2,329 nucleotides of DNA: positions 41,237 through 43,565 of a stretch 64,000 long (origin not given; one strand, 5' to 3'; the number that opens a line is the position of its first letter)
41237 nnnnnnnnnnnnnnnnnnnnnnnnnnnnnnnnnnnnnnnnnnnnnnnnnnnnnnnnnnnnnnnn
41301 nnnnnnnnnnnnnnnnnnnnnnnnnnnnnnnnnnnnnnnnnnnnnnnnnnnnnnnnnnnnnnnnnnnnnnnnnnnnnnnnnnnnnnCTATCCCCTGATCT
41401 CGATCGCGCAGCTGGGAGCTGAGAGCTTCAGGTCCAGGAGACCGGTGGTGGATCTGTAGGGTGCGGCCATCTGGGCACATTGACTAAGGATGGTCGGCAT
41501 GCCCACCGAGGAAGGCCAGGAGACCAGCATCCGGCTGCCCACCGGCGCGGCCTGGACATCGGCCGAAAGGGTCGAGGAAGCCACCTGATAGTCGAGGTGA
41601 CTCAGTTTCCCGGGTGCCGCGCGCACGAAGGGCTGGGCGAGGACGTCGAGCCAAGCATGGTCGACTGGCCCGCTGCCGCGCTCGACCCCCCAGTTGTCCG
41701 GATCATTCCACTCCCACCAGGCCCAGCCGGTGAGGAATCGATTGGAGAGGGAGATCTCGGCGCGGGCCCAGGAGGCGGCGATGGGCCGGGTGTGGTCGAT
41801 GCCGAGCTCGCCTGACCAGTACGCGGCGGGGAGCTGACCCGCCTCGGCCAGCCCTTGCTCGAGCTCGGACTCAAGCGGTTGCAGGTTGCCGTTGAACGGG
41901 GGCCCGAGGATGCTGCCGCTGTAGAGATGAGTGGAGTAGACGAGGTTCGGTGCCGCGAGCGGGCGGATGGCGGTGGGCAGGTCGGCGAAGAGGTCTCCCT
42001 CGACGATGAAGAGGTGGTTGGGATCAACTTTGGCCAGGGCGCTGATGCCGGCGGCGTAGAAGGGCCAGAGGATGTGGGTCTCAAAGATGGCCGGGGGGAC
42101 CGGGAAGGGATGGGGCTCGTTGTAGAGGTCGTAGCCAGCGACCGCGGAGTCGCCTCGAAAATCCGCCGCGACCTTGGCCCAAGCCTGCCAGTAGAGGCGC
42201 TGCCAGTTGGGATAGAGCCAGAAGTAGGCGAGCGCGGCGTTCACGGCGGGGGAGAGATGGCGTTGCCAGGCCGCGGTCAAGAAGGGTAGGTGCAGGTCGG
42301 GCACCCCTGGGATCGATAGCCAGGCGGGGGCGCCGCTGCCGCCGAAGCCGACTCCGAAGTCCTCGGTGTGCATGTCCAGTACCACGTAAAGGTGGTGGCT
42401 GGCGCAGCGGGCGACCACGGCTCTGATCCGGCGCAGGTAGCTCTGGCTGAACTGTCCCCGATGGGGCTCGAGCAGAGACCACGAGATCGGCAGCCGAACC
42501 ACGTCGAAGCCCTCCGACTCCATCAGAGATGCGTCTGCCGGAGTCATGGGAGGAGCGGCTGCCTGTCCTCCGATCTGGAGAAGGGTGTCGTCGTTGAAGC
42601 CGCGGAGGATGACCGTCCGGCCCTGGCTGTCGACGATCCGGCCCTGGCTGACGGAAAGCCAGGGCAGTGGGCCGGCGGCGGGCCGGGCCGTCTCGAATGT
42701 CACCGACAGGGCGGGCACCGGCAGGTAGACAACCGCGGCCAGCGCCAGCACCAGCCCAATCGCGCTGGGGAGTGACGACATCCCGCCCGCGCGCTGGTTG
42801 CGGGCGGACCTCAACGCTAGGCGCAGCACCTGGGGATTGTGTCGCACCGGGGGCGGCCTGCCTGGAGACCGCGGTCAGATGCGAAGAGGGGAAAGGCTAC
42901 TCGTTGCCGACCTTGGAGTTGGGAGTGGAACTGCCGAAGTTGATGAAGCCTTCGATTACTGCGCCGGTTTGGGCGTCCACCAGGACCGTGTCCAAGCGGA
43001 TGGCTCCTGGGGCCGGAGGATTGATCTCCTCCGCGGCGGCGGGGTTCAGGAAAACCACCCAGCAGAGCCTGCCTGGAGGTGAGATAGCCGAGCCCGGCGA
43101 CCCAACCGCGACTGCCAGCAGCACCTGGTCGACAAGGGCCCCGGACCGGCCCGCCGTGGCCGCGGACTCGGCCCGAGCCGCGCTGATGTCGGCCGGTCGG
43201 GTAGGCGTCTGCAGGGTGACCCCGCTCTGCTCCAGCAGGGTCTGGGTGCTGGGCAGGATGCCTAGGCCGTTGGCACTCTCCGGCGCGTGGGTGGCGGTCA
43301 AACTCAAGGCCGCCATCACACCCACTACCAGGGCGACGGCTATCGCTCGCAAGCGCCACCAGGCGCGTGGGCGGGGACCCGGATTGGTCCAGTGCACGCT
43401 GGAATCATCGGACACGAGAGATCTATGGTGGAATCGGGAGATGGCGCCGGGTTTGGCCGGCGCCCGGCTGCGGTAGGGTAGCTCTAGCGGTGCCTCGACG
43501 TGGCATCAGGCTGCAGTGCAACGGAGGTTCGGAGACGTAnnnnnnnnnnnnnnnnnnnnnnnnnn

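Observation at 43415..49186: dnaK and clpB without grpE/dnaJ/hspR, coupled to an alpha/beta hydrolase; no HAIR/CIRCE operator seen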

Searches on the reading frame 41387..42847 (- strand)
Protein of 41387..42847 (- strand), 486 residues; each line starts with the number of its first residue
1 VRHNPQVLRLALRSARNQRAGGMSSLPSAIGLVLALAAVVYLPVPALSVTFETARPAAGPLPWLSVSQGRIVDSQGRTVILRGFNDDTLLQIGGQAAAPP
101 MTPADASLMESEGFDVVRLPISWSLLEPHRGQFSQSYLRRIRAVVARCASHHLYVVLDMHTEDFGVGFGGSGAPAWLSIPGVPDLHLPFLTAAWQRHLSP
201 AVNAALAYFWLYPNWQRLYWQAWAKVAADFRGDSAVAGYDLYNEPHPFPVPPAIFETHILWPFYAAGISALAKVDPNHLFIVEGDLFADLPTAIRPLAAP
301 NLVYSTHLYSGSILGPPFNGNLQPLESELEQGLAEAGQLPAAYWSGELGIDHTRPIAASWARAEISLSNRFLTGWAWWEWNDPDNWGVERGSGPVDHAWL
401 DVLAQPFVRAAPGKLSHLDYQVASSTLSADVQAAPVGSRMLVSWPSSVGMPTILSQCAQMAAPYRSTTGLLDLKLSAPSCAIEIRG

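Call 8: search_protein_families(library=pfam, proteins=[window:41387-42847:-])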
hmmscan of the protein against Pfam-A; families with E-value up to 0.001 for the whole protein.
window:41387-42847:- (486 aa): 1 family
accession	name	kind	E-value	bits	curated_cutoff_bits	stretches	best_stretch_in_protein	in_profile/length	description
PF00150.24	Cellulase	-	4.9e-21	75.9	23.5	1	73-382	2-270/272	Cellulase (glycosyl hydrolase family 5)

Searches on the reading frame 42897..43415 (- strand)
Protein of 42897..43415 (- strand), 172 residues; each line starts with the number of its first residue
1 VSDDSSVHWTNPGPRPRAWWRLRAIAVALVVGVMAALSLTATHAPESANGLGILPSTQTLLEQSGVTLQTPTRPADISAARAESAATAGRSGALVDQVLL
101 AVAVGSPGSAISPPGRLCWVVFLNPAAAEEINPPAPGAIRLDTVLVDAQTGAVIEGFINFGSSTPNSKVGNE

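Call 8: search_protein_families(library=pfam, proteins=[window:42897-43415:-])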
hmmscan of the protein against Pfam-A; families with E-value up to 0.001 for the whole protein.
window:42897-43415:- (172 aa): 0 families

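Call 45: search_protein_families(library=ncbifam, proteins=[window:42897-43415:-], max_evalue=0.001)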
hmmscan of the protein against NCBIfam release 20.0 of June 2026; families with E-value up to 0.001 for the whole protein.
window:42897-43415:- (172 aa): 0 families
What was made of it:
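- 42897..43415 (-): Divergent gene for a 172-aa protein with an N-terminal hydrophobic anchor and a conserved C-terminus GVGSE. It has no Pfam or NCBIfam match. Whether it is linked in function to dnaK is unknown. No family match was found (calls 8, 45).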
